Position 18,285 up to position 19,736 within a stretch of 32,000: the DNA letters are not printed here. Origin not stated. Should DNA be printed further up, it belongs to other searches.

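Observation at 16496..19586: Orphan divergent Dam-like methyltransferase co-transcribed with a 636-aa ATP-grasp ligase: candidate undescribed two-enzyme modification module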

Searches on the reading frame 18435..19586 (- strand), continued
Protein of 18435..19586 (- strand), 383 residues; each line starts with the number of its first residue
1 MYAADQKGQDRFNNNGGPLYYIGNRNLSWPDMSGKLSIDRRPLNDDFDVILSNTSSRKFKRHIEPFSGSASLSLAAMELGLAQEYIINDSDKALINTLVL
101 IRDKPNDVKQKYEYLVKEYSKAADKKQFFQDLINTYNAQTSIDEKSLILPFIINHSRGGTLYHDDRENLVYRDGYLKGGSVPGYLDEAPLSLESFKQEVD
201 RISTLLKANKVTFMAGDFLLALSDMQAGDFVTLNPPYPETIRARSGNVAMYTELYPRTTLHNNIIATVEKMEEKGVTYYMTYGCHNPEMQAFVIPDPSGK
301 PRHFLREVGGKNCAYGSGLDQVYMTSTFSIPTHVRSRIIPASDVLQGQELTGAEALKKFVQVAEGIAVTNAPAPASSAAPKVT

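Call 43: find_encoding_contigs(protein=P0006, flank=10000, max_places=2)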
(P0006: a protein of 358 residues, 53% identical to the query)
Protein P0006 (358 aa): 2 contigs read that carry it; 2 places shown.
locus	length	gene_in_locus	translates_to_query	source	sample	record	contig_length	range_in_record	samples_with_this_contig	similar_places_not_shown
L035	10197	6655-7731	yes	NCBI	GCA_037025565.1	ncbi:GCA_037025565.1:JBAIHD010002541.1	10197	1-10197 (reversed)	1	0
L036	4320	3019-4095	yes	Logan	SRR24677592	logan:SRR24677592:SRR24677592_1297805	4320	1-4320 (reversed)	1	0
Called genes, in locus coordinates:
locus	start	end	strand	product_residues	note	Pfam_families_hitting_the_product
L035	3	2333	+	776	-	?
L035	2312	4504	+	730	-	-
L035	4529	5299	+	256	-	-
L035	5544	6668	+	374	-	PF02805:Ada_Zn_binding, PF12833:HTH_18, PF01035:DNA_binding_1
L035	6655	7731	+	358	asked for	PF02086:MethyltransfD12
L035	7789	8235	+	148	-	PF00903:Glyoxalase, PF12681:Glyoxalase_2 (weak)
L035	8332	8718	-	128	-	-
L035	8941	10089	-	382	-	PF00375:SDF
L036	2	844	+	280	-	?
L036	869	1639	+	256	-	-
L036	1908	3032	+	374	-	PF02805:Ada_Zn_binding, PF12833:HTH_18, PF01035:DNA_binding_1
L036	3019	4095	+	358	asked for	PF02086:MethyltransfD12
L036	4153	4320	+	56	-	?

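Call 44: find_encoding_contigs(protein=P0005, flank=10000, max_places=2)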
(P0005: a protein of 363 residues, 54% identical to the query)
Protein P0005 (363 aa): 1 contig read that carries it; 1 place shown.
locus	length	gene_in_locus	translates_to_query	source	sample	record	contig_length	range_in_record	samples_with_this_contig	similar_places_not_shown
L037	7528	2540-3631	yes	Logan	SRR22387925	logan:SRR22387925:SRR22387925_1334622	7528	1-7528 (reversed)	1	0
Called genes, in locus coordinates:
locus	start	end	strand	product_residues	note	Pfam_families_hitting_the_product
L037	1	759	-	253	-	?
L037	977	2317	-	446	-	-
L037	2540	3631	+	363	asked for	-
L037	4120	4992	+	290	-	-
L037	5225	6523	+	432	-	PF07690:MFS_1, PF00083:Sugar_tr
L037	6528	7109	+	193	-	PF12766:Pyridox_oxase_2 (weak), PF01243:PNPOx_N, PF16242:Pyrid_ox_like (weak), PF10590:PNP_phzG_C (weak)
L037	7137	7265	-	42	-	-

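Call 45: find_encoding_contigs(protein=P0003, flank=10000, max_places=2)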
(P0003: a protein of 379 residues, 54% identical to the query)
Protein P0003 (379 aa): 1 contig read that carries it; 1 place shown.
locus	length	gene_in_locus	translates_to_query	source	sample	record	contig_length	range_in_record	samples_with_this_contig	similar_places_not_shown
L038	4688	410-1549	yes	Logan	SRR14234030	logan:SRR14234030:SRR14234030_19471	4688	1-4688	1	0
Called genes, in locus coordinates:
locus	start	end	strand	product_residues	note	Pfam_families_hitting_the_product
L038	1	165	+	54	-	?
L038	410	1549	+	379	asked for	PF02086:MethyltransfD12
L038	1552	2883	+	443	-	-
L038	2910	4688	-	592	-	?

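Call 55: find_related_loci(query=A1, collection=metagenome_contigs, flank=10000)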
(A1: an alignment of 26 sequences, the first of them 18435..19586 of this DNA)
Query A1 (383 aa) in metagenome_contigs; peptide patterns used: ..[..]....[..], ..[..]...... (x = any residue, [..] = any of these).
110 stretches matched a pattern; 11 encode a relative of the query (tblastn E <= 1e-3); 11 distinct loci.
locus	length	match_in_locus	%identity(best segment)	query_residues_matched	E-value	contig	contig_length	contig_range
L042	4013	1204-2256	55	13-363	8e-138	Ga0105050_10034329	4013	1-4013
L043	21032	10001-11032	49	14-359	7e-112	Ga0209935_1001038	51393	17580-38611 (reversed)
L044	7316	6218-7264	50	14-364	7e-112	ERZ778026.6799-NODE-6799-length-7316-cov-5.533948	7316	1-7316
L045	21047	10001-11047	50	14-364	1e-111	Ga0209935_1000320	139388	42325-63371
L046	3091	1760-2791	49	14-359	2e-112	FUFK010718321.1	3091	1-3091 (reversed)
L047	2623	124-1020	55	62-359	2e-103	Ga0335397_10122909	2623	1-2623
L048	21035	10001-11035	48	14-359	1e-109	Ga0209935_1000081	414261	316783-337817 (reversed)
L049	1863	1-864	46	76-365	3e-89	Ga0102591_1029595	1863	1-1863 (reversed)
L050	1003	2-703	44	125-359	5e-71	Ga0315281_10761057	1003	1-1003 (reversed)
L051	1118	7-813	39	94-363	6e-64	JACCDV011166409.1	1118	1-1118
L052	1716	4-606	44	161-359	2e-58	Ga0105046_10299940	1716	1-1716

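Call 68: predict_structure(alignment_id=A1)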
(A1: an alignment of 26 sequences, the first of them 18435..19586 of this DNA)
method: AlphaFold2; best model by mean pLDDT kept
length: 383 residues; sequences in the alignment: 26
mean_pLDDT: 87.3   pTM: 0.87
mean pLDDT of the five models: 87.3, 87.2, 86.2, 84.6, 84.3
residues with pLDDT >= 90: 231; 70-90: 111; 50-70: 24; < 50: 17
segments of 3 or more residues with pLDDT < 50: 1-7, 241-244, 377-381
pLDDT, mean of each block of 10 residues (from residue 1): 44 84 69 84 90 90 92 94 96 96 98 98 97 97 97 90 87 81 92 96 98 96 96 75 57 81 94 95 85 87 91 84 93 94 94 95 87 52 49
secondary structure, 60 per line:
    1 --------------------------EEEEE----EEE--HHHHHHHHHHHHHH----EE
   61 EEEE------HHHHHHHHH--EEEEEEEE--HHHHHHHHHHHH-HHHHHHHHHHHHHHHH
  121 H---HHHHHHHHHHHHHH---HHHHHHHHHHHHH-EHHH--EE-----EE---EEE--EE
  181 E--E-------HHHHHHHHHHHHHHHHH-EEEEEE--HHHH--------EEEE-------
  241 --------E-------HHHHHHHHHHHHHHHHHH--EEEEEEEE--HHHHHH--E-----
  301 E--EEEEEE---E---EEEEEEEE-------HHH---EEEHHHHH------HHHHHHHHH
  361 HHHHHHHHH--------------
elements in order: E27-31 E36-38 H41-54 E59-64 H71-79 E82-89 H92-103 H105-121 H125-138 H142-154 E174-176 E179-181 H192-208 E210-215 H218-221 E230-233 H257-274 E277-284 H287-292 E304-309 E317-324 E338-340 H341-345 H352-369

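Call 74: fold_search(model_id=the predicted structure, library=pdb)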
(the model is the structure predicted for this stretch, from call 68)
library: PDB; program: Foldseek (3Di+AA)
matches with E <= 10: 1364; with E <= 0.001: 22
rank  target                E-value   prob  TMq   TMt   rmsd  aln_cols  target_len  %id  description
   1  2dpm                  1.2e-13  1.00  0.48  0.67   6.0       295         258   16  DPNM DNA ADENINE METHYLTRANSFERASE FROM STREPTOCCOCUS PNEUMONIAE COMPLEXED WITH S-ADENOSYLMETHIONINE (released 1998-12-23)
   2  2g1p_B                1.1e-12  1.00  0.52  0.78   4.6       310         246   14  Structure of E. coli DNA adenine methyltransferase (DAM) (released 2006-11-21)
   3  4rtp_A                1.2e-12  1.00  0.48  0.72   6.3       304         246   14  Complex of Escherichia coli DNA Adenine Methyltransferase (DAM) with AdoMet and with DNA Containing Proximal Pap Regul (released 2015-04-15)
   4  4rtn_A                1.5e-12  1.00  0.50  0.74   5.1       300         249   14  Complex of Escherichia coli DNA Adenine Methyltransferase (DAM) with AdoHcy and with DNA Containing Proximal Pap Regul (released 2015-04-15)
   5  2g1p_A                2.3e-12  1.00  0.52  0.78   4.6       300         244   14  Structure of E. coli DNA adenine methyltransferase (DAM) (released 2006-11-21)
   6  4rtm_A                2.3e-12  1.00  0.50  0.76   5.2       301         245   14  Complex of Escherichia coli DNA Adenine Methyltransferase (DAM) with AdoMet and with DNA Containing Distal Pap Regulon (released 2015-04-15)
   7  4rtq_A                2.4e-12  1.00  0.51  0.76   5.2       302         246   14  Complex of Escherichia coli DNA Adenine Methyltransferase (DAM) with AdoHcy and a 5-bp non-canonical site (GTTTA ) (released 2015-04-15)
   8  4rtl_A                3.9e-12  1.00  0.53  0.76   4.9       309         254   13  Complex of Escherichia coli DNA Adenine Methyltransferase (DAM) with Sinefungin and with DNA Containing Distal Pap Reg (released 2015-04-15)
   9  4rtk_A                6.2e-12  1.00  0.50  0.76   5.7       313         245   13  Complex of Escherichia coli DNA Adenine Methyltransferase (DAM) with SAH and with DNA Containing Distal Pap Regulon Se (released 2015-04-15)
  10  2ore_E                1.1e-11  1.00  0.50  0.76   5.7       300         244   13  Binary Structure of Escherichia coli DNA Adenine Methyltransferase and S-adenosylhomocysteine (released 2007-06-26)
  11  4rts_A                1.2e-11  1.00  0.49  0.74   6.2       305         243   13  Complex of Escherichia coli DNA Adenine Methyltransferase (DAM) with AdoMet and a 5-bp non-canonical site (GTCTA) (released 2015-04-15)
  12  2ore_D                1.3e-11  1.00  0.50  0.76   5.8       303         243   13  Binary Structure of Escherichia coli DNA Adenine Methyltransferase and S-adenosylhomocysteine (released 2007-06-26)
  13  4rtj_A                1.3e-11  1.00  0.50  0.72   5.9       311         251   13  A non-cognate complex of Escherichia coli DNA Adenine Methyltransferase (DAM) with DNA and Sinefungin (released 2015-04-15)
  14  4rtr_A                1.3e-11  1.00  0.48  0.72   6.2       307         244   13  Complex of Escherichia coli DNA Adenine Methyltransferase (DAM) with AdoMet and a 5-bp non-canonical site (GTTTA ) (released 2015-04-15)
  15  2ore_F                1.6e-11  1.00  0.50  0.75   5.7       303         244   12  Binary Structure of Escherichia coli DNA Adenine Methyltransferase and S-adenosylhomocysteine (released 2007-06-26)
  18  7m6b_A                1.0e-09  1.00  0.43  0.65   6.5       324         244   14  The Crystal Structure of Mcbe1 (released 2021-04-14)
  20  7m6b_B                2.8e-09  1.00  0.42  0.65   6.0       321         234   14  The Crystal Structure of Mcbe1 (released 2021-04-14)
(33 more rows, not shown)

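Call 86: search_protein_families(library=padloc, proteins=[window:18435-19586:-, L042:361-1062:+], max_evalue=0.001)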
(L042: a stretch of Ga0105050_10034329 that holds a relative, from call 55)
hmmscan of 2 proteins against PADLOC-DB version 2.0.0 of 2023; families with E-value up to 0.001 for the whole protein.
window:18435-19586:- (383 aa): 9 families
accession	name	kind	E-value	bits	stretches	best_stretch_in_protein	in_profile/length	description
PDLC03294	MTase_II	-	7.4e-15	53.3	2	55-155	25-118/272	Type II methyltransferase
PDLC03247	MTase_II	-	2.1e-09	35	1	57-244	25-190/282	Type II methyltransferase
PDLC03735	oMTase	-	2.6e-09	34.9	1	60-280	35-238/284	orphan methyltransferase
PDLC03341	MTase_II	-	1.2e-07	29.5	1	50-140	32-120/316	Type II methyltransferase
PDLC03729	oMTase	-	1.6e-07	29.1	1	59-155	28-117/275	orphan methyltransferase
PDLC03266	MTase_II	-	2e-07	28.7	1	56-285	36-243/285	Type II methyltransferase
PDLC04018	PD-Lambda-5_B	-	8.8e-06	23.2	0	58-112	31-85/291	-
PDLC03290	MTase_II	-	0.00023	18.6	1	84-240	62-203/292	Type II methyltransferase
PDLC03244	MTase_II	-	0.00071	16.8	0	58-113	50-102/295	Type II methyltransferase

L042:361-1062:+ (233 aa): 0 families

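Call 87: search_protein_families(library=pfam, proteins=[P0022, L011:11402-11848:+, L019:8580-9881:-, L019:6009-7625:+, L012:3146-3940:-, L009:12813-13883:-, L012:15309-16169:-, L020:16166-16561:-, L019:16621-17514:-, L010:11507-12757:-], max_evalue=0.001)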
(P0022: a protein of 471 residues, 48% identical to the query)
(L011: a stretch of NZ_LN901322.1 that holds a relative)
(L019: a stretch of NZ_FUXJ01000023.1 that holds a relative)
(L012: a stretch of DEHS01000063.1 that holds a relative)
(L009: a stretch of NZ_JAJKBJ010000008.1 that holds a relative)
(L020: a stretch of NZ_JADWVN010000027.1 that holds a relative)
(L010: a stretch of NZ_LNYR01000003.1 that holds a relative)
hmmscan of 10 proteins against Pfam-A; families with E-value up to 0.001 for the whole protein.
P0022 (471 aa): 1 family
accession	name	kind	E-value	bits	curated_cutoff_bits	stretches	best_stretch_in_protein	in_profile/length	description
PF02086.21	MethyltransfD12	-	4.9e-14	53.1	22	1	39-289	11-237/253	D12 class N6 adenine-specific DNA methyltransferase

L011:11402-11848:+ (148 aa): 3 families
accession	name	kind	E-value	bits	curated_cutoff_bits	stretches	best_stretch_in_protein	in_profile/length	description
PF13508.13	Acetyltransf_7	-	2.8e-11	44.1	27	1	45-124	3-83/84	Acetyltransferase (GNAT) domain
PF00583.31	Acetyltransf_1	-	1.2e-10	42.1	20.7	1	42-123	32-116/116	Acetyltransferase (GNAT) family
PF13673.13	Acetyltransf_10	-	2.8e-08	34.2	23.6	1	43-127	29-111/128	Acetyltransferase (GNAT) domain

L019:8580-9881:- (433 aa): 4 families
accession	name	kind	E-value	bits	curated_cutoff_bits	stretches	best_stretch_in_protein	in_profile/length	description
PF14819.11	QueF_N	-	9.3e-41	139.1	25.6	1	172-282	1-111/111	Nitrile reductase, 7-cyano-7-deazaguanine-reductase N-term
PF14489.11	QueF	-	3.2e-29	101.4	27.3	2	345-420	1-78/81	QueF-like protein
PF13411.12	MerR_1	-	3.4e-17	62.8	21.6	1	22-88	1-66/69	MerR HTH family regulatory protein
PF00376.29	MerR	-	9.2e-12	45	28.2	1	24-60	2-38/38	MerR family regulatory protein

L019:6009-7625:+ (538 aa): 3 families
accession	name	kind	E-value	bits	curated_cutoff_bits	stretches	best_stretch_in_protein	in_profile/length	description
PF01636.29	APH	-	4.9e-41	141.5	23.2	1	273-500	5-239/239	Phosphotransferase enzyme family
PF13302.13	Acetyltransf_3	-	2.3e-16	61.2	25.4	1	73-208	1-136/138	Acetyltransferase (GNAT) domain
PF00583.31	Acetyltransf_1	-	7.4e-08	33.1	20.7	1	94-208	3-115/116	Acetyltransferase (GNAT) family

L012:3146-3940:- (264 aa): 5 families
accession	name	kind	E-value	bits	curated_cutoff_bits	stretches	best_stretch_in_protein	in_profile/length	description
PF01202.28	SKI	-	3.3e-25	89.5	22.1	1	19-170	2-156/159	Shikimate kinase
PF00196.25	GerE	-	7.9e-08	32.2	23.5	1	206-258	3-55/57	Bacterial regulatory proteins, luxR family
PF13384.12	HTH_23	-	4.9e-05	23.5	24.6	1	214-241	11-38/50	Homeodomain-like domain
PF08281.18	Sigma70_r4_2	-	0.00011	22.2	25.7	1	208-243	14-49/54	Sigma-70, region 4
PF13189.12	Cytidylate_kin2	-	0.00092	19.9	28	0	16-119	6-129/176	Cytidylate kinase-like family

L009:12813-13883:- (356 aa): 4 families
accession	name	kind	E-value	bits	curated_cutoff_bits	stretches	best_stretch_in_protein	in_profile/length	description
PF01636.29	APH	-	1.2e-15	58.3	23.2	1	47-271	8-226/239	Phosphotransferase enzyme family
PF01633.27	Choline_kinase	-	2.1e-08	34.3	29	1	119-260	69-209/300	Choline/ethanolamine kinase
PF19974.5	TCAD9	-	0.00026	20.7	40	1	216-246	299-328/429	Ternary complex associated domain 9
PF01163.29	RIO1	-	0.00071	19.7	22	0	132-240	49-149/187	RIO domain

L012:15309-16169:- (286 aa): 5 families
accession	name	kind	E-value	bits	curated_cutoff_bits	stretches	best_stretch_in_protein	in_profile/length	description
PF00583.31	Acetyltransf_1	-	1.3e-13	51.7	20.7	1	38-117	32-116/116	Acetyltransferase (GNAT) family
PF13508.13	Acetyltransf_7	-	1.2e-12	48.4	27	1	41-118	5-83/84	Acetyltransferase (GNAT) domain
PF07883.17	Cupin_2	-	1.6e-10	41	27.2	1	204-272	3-69/70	Cupin domain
PF13673.13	Acetyltransf_10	-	1.8e-09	38.1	23.6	1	42-118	34-108/128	Acetyltransferase (GNAT) domain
PF08445.16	FR47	-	1.5e-05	25.4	22.1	1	67-122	26-82/86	FR47-like protein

L020:16166-16561:- (131 aa): 1 family
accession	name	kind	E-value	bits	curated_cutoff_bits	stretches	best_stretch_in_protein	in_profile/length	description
PF07883.17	Cupin_2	-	3.3e-06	27.2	27.2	1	33-104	2-69/70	Cupin domain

L019:16621-17514:- (297 aa): 2 families
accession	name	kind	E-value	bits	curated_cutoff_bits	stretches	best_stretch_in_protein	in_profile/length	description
PF02016.21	Peptidase_S66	-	7.8e-36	123.3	25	1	15-131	1-121/121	LD-carboxypeptidase N-terminal domain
PF17676.7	Peptidase_S66C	-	2.8e-35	121.9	23.7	1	169-286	1-120/120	LD-carboxypeptidase C-terminal domain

L010:11507-12757:- (416 aa): 11 families
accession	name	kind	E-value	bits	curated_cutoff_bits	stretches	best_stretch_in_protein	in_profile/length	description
PF00583.31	Acetyltransf_1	-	1.1e-15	58.3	20.7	1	29-135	16-116/116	Acetyltransferase (GNAT) family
PF13649.12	Methyltransf_25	-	3.4e-13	50.5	27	1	206-301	1-97/97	Methyltransferase domain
PF13489.12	Methyltransf_23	-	1e-09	38.7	27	1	200-321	20-133/164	Methyltransferase domain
PF13508.13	Acetyltransf_7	-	2.5e-09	37.8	27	1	61-136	13-83/84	Acetyltransferase (GNAT) domain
PF08242.18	Methyltransf_12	-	1.5e-08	35.7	30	1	211-303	5-98/98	Methyltransferase domain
PF13673.13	Acetyltransf_10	-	3.9e-07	30.5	23.6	1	54-141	34-113/128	Acetyltransferase (GNAT) domain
PF08241.18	Methyltransf_11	-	4e-07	31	21.2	1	211-303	5-93/95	Methyltransferase domain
PF08445.16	FR47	-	2.2e-06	28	22.1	1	76-138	18-80/86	FR47-like protein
PF13420.13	Acetyltransf_4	-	1.1e-05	25.9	24.3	1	50-155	48-154/155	Acetyltransferase (GNAT) domain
PF13847.12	Methyltransf_31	-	2.3e-05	24.5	27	1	204-303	5-107/145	Methyltransferase domain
PF13527.13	Acetyltransf_9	-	8.6e-05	23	25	1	3-137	2-126/127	Acetyltransferase (GNAT) domain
